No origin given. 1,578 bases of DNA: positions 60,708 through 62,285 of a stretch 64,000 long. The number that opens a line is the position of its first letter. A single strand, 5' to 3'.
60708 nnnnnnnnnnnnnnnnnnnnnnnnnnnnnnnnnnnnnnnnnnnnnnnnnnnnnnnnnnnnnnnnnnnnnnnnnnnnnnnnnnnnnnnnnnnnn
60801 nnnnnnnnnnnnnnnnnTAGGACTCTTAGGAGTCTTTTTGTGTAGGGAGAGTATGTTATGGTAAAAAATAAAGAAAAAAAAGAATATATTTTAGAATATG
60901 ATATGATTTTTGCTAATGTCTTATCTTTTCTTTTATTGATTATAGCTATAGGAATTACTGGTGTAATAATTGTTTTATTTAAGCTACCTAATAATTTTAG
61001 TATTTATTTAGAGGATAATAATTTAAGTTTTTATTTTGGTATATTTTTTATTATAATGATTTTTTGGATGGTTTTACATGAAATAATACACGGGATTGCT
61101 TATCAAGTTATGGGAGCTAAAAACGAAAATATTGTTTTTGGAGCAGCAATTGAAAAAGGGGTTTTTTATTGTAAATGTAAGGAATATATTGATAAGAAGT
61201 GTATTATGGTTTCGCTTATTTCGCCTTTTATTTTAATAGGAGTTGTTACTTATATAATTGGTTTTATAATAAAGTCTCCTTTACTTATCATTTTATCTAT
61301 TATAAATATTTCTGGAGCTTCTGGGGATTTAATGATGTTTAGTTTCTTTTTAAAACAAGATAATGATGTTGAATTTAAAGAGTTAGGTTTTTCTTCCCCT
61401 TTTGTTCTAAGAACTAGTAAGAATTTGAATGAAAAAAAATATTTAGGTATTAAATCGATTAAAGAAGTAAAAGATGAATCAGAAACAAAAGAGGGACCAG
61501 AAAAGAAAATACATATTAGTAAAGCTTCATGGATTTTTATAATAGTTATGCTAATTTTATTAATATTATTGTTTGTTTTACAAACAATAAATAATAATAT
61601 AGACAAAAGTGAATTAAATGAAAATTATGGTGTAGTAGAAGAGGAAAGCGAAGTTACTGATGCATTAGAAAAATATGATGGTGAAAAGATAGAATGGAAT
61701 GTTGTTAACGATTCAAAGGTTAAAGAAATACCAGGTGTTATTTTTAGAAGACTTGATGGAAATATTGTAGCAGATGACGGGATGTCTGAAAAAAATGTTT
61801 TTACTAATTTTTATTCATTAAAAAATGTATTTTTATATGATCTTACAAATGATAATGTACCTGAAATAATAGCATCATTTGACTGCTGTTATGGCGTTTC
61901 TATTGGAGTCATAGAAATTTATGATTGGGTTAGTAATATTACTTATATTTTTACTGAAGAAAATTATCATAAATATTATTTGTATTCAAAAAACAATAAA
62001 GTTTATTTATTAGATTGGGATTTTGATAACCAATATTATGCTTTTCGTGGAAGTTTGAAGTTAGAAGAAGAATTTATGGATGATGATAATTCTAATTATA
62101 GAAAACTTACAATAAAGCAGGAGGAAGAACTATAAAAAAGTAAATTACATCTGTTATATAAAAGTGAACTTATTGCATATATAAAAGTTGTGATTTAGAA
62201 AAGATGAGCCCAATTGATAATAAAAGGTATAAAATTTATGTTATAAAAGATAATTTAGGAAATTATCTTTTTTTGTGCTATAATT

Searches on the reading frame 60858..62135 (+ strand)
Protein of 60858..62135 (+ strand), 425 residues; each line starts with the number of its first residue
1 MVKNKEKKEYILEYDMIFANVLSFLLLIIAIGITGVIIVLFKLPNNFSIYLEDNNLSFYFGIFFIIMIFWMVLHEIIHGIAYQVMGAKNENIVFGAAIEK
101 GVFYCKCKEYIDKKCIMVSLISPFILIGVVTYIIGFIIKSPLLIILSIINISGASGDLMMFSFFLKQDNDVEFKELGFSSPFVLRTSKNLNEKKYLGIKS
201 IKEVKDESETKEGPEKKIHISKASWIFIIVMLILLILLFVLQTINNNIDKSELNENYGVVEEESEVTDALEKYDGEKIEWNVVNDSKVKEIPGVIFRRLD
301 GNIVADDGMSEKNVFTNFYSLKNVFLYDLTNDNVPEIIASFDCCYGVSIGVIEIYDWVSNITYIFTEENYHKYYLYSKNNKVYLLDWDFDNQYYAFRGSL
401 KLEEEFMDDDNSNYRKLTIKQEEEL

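Call 47: search_protein_families(library=pfam, proteins=[window:60858-62135:+], max_evalue=0.001)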
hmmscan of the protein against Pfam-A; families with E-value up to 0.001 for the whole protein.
window:60858-62135:+ (425 aa): 1 family
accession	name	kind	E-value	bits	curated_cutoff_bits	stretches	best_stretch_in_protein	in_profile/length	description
PF11667.14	DUF3267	-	2.3e-18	66.9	27.1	1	67-168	1-104/108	Putative zincin peptidase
